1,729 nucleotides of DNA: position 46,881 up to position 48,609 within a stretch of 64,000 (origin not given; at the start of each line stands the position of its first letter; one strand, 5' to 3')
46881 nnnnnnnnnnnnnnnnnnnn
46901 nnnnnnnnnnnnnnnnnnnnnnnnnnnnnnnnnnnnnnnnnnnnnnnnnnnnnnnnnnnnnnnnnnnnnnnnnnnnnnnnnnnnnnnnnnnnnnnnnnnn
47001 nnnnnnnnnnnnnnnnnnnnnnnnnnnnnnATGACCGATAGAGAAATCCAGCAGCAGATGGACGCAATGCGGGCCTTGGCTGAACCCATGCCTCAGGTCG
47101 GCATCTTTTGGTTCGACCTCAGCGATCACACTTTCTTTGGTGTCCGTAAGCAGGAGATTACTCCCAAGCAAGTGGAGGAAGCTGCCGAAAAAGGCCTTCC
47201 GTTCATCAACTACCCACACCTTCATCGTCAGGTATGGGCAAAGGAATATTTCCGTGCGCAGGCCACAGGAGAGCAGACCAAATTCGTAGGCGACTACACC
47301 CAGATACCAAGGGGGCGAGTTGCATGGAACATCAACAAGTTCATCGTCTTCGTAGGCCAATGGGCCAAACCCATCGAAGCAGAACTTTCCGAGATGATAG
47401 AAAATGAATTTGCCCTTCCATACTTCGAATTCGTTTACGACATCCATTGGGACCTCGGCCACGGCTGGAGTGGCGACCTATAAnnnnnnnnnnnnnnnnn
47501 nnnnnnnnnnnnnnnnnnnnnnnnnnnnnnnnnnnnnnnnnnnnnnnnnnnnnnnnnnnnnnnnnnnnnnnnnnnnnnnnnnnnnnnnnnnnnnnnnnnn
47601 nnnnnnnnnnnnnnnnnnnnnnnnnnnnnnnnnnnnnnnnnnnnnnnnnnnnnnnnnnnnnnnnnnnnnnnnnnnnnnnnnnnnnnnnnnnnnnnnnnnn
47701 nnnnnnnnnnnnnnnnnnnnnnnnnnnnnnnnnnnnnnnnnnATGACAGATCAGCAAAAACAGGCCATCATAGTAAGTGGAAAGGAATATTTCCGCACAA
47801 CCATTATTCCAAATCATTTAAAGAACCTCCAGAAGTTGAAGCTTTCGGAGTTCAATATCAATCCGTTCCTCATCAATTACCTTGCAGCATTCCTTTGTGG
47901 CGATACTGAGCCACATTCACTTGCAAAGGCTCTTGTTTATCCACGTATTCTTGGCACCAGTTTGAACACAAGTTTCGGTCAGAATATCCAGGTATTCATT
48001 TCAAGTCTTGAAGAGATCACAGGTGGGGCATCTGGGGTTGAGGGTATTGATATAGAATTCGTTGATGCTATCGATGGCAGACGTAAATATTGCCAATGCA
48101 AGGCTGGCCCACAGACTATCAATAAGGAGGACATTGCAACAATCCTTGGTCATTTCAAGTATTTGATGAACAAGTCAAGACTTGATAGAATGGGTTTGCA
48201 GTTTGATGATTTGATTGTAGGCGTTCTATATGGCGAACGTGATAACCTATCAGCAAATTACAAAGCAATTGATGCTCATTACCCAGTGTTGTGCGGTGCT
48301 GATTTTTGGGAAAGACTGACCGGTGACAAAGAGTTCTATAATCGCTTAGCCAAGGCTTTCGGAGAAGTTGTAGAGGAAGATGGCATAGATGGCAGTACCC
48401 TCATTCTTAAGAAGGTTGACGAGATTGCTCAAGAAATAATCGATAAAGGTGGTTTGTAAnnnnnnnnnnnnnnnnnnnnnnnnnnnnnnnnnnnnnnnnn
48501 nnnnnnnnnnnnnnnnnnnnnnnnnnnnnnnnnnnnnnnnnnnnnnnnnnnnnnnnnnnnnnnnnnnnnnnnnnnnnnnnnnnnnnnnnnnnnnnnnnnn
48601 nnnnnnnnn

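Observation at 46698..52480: AT-rich ~5.6-kb accessory islet wedged between dxs and the methylmalonyl-CoA decarboxylase operon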

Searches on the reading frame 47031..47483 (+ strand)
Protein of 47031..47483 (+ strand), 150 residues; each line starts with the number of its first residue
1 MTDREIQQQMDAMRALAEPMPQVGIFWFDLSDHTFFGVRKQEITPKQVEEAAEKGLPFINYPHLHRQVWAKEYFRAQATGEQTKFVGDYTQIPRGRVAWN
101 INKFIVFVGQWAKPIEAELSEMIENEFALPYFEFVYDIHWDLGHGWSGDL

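Call 3: search_protein_families(library=pfam, proteins=[window:47031-47483:+], max_evalue=0.01)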
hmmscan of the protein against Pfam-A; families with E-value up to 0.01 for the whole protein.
window:47031-47483:+ (150 aa): 0 families

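Call 4: search_protein_families(library=padloc, proteins=[window:47031-47483:+], max_evalue=0.01)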
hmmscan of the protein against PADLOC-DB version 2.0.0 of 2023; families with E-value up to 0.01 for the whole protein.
window:47031-47483:+ (150 aa): 0 families

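Call 11: search_protein_families(library=ncbifam, proteins=[window:47031-47483:+], max_evalue=0.1)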
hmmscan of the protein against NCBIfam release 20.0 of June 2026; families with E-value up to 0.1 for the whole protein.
window:47031-47483:+ (150 aa): 0 families

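Call 12: search_protein_families(library=phrogs, proteins=[window:47031-47483:+], max_evalue=0.1)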
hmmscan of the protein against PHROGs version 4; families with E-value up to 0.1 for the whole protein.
window:47031-47483:+ (150 aa): 0 families

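Call 23: find_homologous_proteins(query=window:47031-47483:+, max_evalue=0.001)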
Query window:47031-47483:+ (150 aa): 727 proteins with E <= 0.001 among 732 candidates; the best 120 are listed.
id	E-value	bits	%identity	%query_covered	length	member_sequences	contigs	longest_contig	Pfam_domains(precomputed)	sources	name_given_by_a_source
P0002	7.0e-90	317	90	100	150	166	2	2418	-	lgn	-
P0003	2.4e-87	309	87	100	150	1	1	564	-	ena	-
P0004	2.1e-86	306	87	100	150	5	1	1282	-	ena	-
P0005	1.3e-85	303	86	100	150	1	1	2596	-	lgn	-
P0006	1.9e-85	302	85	100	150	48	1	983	-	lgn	-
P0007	3.5e-85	302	84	100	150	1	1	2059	-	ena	-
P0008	7.4e-85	301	85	100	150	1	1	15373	-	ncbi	-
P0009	1.1e-83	297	83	100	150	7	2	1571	-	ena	-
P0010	8.7e-83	294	82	100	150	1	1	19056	-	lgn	-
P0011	3.0e-82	292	83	100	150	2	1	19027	-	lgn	-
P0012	5.8e-82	291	85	100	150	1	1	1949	-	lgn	-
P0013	3.9e-81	288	82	100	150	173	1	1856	-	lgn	-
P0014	1.0e-80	287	87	92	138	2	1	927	-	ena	-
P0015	3.0e-80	286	87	94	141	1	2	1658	-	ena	-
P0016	4.4e-79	282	80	100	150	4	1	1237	-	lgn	-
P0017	6.3e-79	281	81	100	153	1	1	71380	-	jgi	-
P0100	4.4e-70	253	67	100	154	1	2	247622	-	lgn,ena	-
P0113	1.3e-69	251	71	100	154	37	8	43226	-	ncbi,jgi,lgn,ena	jgi:hypothetical protein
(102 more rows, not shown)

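Call 24: find_encoding_contigs(protein=P0113, flank=8000, max_places=6)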
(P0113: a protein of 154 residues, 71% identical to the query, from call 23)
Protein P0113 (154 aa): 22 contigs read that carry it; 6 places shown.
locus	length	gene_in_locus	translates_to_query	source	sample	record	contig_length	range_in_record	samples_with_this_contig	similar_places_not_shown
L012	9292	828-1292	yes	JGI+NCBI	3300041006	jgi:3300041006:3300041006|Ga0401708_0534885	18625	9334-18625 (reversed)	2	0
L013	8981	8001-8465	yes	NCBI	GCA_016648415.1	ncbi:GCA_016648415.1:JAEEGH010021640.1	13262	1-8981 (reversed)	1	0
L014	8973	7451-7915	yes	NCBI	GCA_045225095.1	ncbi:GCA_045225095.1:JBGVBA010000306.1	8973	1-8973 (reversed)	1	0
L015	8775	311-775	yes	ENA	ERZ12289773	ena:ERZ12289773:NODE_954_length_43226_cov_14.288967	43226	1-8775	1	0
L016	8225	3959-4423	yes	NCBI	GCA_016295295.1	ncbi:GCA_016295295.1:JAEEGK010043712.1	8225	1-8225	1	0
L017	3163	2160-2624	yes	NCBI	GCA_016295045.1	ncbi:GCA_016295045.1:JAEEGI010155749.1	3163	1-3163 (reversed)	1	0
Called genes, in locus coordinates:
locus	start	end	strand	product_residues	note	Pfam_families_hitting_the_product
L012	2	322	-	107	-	?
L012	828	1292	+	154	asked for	-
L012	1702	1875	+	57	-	-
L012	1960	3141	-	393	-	PF00497:SBP_bac_3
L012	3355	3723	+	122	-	PF28474:DUF8412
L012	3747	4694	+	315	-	PF19480:DUF6016, PF07883:Cupin_2 (faint), PF01625:PMSR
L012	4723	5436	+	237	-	PF00702:Hydrolase, PF08282:Hydrolase_3 (faint), PF13419:HAD_2, PF13242:Hydrolase_like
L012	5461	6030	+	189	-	PF00881:Nitroreductase, PF14512:TM1586_NiRdase (weak), PF00881:Nitroreductase, PF14512:TM1586_NiRdase (weak)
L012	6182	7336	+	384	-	PF00165:HTH_AraC (faint), PF12833:HTH_18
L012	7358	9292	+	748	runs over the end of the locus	PF00082:Peptidase_S8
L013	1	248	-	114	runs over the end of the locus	-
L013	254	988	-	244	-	PF22175:Ogg-HhH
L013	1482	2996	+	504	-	PF20042:DUF6444 (weak), PF03050:DDE_Tnp_IS66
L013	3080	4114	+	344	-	PF00589:Phage_integrase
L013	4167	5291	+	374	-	PF04326:SLFN_AlbA_2, PF13749:HATPase_c_4 (weak)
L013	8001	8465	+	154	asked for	-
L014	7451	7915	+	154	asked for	-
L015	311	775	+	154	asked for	-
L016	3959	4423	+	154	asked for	-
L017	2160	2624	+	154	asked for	-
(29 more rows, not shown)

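Call 25: find_encoding_contigs(protein=P0100, flank=8000, max_places=3)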
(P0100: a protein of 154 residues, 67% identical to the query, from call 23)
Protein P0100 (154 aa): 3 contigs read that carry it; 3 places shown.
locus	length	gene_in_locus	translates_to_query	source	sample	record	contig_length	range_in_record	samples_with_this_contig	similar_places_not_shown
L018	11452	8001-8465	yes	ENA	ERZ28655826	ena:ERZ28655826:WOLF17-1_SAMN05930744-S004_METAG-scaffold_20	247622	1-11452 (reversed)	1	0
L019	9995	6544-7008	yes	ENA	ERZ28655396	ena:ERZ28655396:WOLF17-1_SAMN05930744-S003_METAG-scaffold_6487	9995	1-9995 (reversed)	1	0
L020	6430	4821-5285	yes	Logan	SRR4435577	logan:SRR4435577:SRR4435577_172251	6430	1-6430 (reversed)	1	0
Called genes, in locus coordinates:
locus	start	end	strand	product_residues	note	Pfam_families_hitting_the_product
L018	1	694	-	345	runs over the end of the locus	PF00724:Oxidored_FMN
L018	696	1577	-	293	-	PF08538:DUF1749 (weak), PF12697:Abhydrolase_6 (weak)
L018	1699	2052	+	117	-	PF01638:HxlR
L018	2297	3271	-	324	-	PF03144:GTP_EFTU_D2 (weak), PF22042:EF-G_D2 (faint)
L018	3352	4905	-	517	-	-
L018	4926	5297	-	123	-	-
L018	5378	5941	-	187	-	-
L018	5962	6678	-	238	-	-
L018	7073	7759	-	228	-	PF02368:Big_2 (weak)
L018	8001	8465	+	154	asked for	-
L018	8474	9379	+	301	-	PF13280:WYL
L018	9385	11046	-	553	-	PF09820:AAA-ATPase_like, PF08011:PDDEXK_9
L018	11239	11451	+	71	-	?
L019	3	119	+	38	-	?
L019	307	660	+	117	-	PF01638:HxlR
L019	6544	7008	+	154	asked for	-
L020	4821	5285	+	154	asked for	-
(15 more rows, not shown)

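Call 34: find_encoding_contigs(protein=P0017, flank=10000, max_places=3)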
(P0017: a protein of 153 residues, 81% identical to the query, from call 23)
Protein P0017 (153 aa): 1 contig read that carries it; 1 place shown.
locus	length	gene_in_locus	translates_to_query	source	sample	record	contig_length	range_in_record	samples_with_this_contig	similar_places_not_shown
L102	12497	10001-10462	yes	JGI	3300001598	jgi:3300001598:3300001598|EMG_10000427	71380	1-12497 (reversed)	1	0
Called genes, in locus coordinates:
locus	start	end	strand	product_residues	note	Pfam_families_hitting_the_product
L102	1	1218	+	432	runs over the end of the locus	PF00691:OmpA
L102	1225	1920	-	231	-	PF19567:CpsB_CapC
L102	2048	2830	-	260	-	PF02563:Poly_export, PF10531:SLBB (weak), PF22461:SLBB_2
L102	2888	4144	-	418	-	PF00155:Aminotran_1_2, PF00266:Aminotran_5 (weak), PF01041:DegT_DnrJ_EryC1, PF01053:Cys_Met_Meta_PP (weak)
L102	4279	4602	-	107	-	PF05336:rhaM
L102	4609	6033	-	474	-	PF00171:Aldedh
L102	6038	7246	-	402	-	PF01467:CTP_transf_like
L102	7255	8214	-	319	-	PF01370:Epimerase, PF04321:RmlD_sub_bind (faint), PF16363:GDP_Man_Dehyd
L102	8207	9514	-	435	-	PF01381:HTH_3, PF01370:Epimerase, PF04321:RmlD_sub_bind, PF16363:GDP_Man_Dehyd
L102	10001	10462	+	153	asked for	-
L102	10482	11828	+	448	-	PF01210:NAD_Gly3P_dh_N (faint), PF03721:UDPG_MGDP_dh_N, PF00984:UDPG_MGDP_dh, PF03720:UDPG_MGDP_dh_C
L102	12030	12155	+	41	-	-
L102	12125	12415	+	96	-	PF12844:HTH_19 (weak), PF01381:HTH_3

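Call 35: find_encoding_contigs(protein=P0010, flank=10000, max_places=3)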
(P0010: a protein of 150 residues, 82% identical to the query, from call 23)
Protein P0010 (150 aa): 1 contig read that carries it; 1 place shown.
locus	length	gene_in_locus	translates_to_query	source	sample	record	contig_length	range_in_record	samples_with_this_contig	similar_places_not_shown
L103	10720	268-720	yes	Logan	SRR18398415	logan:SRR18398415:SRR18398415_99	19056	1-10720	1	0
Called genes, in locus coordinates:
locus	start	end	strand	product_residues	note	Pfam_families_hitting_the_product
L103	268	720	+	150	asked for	-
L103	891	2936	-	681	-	PF08757:CotH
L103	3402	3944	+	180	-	PF00501:AMP-binding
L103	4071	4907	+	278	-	PF00501:AMP-binding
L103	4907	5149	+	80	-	-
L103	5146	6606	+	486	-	PF03062:MBOAT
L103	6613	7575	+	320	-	-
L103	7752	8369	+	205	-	PF02397:Bac_transf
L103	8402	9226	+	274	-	PF00535:Glycos_transf_2, PF10111:Glyco_tranf_2_2 (weak)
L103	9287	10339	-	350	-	PF00535:Glycos_transf_2 (weak)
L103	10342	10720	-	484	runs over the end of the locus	PF01943:Polysacc_synt, PF13440:Polysacc_synt_3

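Call 36: find_encoding_contigs(protein=P0008, flank=10000, max_places=3)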
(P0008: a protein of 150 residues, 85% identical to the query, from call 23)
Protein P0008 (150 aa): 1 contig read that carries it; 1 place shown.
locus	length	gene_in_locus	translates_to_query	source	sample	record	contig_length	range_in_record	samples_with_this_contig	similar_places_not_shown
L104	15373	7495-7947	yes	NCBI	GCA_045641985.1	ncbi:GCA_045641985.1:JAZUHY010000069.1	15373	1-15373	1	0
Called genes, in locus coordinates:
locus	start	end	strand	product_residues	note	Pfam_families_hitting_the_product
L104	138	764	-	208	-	-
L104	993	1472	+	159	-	-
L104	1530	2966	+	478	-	PF02737:3HCDH_N (faint), PF03721:UDPG_MGDP_dh_N, PF00984:UDPG_MGDP_dh, PF03720:UDPG_MGDP_dh_C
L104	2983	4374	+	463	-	-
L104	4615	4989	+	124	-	PF13366:PDDEXK_3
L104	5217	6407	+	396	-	PF02350:Epimerase_2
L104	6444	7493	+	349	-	PF01073:3Beta_HSD, PF01370:Epimerase, PF02719:Polysacc_synt_2, PF04321:RmlD_sub_bind (weak), PF07993:NAD_binding_4, PF16363:GDP_Man_Dehyd, PF13460:NAD_binding_10, PF08485:Polysacc_syn_2C, +1 more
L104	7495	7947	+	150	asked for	-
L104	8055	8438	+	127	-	PF02498:Bro-N (weak)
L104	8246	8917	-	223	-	-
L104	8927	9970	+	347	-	PF01073:3Beta_HSD, PF01370:Epimerase, PF02719:Polysacc_synt_2, PF04321:RmlD_sub_bind (weak), PF07993:NAD_binding_4, PF16363:GDP_Man_Dehyd, PF13460:NAD_binding_10, PF08485:Polysacc_syn_2C, +1 more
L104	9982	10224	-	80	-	-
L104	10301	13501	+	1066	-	PF07693:KAP_NTPase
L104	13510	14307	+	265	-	-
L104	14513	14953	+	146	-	PF19480:DUF6016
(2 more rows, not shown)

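Call 49: predict_structure(alignment_id=A3)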
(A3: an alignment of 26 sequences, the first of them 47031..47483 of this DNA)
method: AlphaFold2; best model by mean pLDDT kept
length: 150 residues; sequences in the alignment: 26
mean_pLDDT: 81.3   pTM: 0.73
mean pLDDT of the five models: 81.3, 57.2, 54.2, 50.2, 39.9
residues with pLDDT >= 90: 36; 70-90: 90; 50-70: 17; < 50: 7
segments of 3 or more residues with pLDDT < 50: 144-150
pLDDT, mean of each block of 10 residues (from residue 1): 69 71 88 87 89 87 70 86 78 87 90 92 90 85 49
secondary structure, 60 per line:
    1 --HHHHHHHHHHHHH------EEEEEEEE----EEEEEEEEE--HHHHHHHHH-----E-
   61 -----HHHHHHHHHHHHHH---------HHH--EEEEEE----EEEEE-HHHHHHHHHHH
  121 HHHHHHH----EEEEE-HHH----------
elements in order: H3-15 E22-29 E34-42 H45-53 H66-79 E94-99 E104-108 H110-127 E132-136

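Call 53: fold_search(model_id=the predicted structure, library=pdb)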
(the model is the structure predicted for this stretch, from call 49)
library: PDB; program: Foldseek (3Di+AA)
matches with E <= 10: 700; with E <= 0.001: 0
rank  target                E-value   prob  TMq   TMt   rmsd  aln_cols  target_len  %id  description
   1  4jd2_H                4.5e-02  0.60  0.31  0.33   9.8       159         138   12  Crystal structure of Bos taurus Arp2/3 complex binding with Mus musculus GMF (released 2013-07-17)
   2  1v6f_MODEL_1_A        7.4e-02  0.35  0.31  0.31  11.4       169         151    9  Solution Structure of Glia Maturation Factor-beta from Mus Musculus (released 2004-05-29)
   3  2w0i                  9.0e-02  0.38  0.32  0.35   9.1       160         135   10  Structure Of C-Terminal Actin Depolymerizing Factor Homology (Adf-H) Domain Of Human Twinfilin-2 (released 2008-09-30)
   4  2lxx_MODEL_1_A        9.0e-02  0.38  0.30  0.30  10.2       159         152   11  Solution structure of cofilin like UNC-60B protein from Caenorhabditis elegans (released 2013-10-09)
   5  6be0                  9.0e-02  0.33  0.25  0.16   7.8       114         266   11  AvrA delL154 with IP6, CoA (released 2018-08-01)
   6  3q2b                  9.6e-02  0.51  0.29  0.35  10.7       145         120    9  Crystal Structure of an Actin Depolymerizing Factor (released 2011-06-01)
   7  4liz                  1.1e-01  0.41  0.30  0.32   6.7       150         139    9  Crystal structure of coactosin from Entamoeba histolytica (released 2014-07-23)
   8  1hqz_1                1.1e-01  0.30  0.28  0.29  10.5       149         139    9  Cofilin homology domain of a yeast actin-binding protein ABP1P (released 2001-12-21)
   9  7q8s_B                1.1e-01  0.23  0.28  0.29  10.1       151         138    9  Leishmania major ADP-actin filament decorated with Leishmania major cofilin (released 2022-05-18)
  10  2d8b_MODEL_1_A        1.2e-01  0.21  0.28  0.27   8.8       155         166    5  Solution structure of the second tandem cofilin-domain of mouse twinfilin (released 2006-06-02)
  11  5ivu_B                1.3e-01  0.28  0.27  0.30  11.2       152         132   10  Crystal Structure of Streptomyces griseoflavus Cofilin (released 2017-03-29)
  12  2vac                  1.4e-01  0.25  0.29  0.31  11.1       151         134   12  Structure of N-terminal Actin Depolymerizing Factor homology (ADF-H) domain of human twinfilin-2 (released 2007-10-16)
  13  1wfs_MODEL_1_A        1.7e-01  0.21  0.28  0.28  10.8       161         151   12  Solution Structure of Glia Maturation Factor-gamma from Mus Musculus (released 2004-11-26)
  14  2xf1                  1.8e-01  0.25  0.28  0.32  11.1       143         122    8  Crystal structure of Plasmodium falciparum actin depolymerization factor 1 (released 2011-06-15)
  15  2mv2_MODEL_1_A        1.8e-01  0.18  0.27  0.28  16.8       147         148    9  Solution structure of Twinstar from Drosophila melanogastor (released 2015-09-23)
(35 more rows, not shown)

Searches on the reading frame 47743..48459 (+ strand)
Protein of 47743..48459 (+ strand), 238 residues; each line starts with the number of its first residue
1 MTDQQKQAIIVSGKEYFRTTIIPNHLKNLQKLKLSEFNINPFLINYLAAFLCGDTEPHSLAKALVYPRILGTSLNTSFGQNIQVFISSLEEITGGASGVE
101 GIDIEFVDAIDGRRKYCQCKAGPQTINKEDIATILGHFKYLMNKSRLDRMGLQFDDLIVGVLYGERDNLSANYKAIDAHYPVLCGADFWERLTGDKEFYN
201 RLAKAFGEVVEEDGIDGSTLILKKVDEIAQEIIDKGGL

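Call 3: search_protein_families(library=pfam, proteins=[window:47743-48459:+], max_evalue=0.01)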
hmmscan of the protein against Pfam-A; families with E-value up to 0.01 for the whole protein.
window:47743-48459:+ (238 aa): 1 family
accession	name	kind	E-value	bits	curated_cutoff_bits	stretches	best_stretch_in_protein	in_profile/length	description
PF14511.12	RE_EcoO109I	-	1.7e-42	145.9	22.5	1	13-212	3-196/198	Type II restriction endonuclease EcoO109I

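Call 4: search_protein_families(library=padloc, proteins=[window:47743-48459:+], max_evalue=0.01)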
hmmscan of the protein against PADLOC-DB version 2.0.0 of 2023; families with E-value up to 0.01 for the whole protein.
window:47743-48459:+ (238 aa): 1 family
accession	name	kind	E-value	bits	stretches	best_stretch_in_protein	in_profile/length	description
PDLC03471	REase_II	-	0.0049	14.3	0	106-176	112-177/272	Type II restriction enzyme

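Call 11: search_protein_families(library=ncbifam, proteins=[window:47743-48459:+], max_evalue=0.1)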
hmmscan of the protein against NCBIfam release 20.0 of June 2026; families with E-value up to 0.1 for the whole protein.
window:47743-48459:+ (238 aa): 0 families

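Call 12: search_protein_families(library=phrogs, proteins=[window:47743-48459:+], max_evalue=0.1)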
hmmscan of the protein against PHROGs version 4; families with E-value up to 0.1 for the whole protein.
window:47743-48459:+ (238 aa): 0 families

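Call 41: search_solved_structures(query=window:47743-48459:+, max_evalue=0.01, show_alignments=1)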
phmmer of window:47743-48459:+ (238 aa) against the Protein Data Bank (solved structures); distinct sequences matched with E-value up to 0.01: 0.

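Call 52: find_encoding_contigs(protein=window:47743-48459:+, flank=10000, max_places=8)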
Protein window:47743-48459:+ (238 aa): 2 contigs read that carry it; 2 places shown.
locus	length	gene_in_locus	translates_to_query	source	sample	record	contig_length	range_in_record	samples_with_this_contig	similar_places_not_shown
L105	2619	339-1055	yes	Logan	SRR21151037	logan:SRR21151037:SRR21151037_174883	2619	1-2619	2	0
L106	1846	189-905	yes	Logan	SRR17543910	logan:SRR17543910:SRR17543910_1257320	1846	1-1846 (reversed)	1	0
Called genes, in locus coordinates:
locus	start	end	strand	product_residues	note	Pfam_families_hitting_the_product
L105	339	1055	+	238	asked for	PF14511:RE_EcoO109I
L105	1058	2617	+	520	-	?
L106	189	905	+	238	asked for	PF14511:RE_EcoO109I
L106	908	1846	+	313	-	?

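Call 78: find_related_loci(query=window:47743-48459:+, collection=viral_contigs, flank=6000)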
Query window:47743-48459:+ (238 aa) in viral_contigs; peptide patterns used: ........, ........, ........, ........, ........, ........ (x = any residue, [..] = any of these).
22 stretches matched a pattern, but none encodes a relative of the query by tblastn (E <= 1e-3).
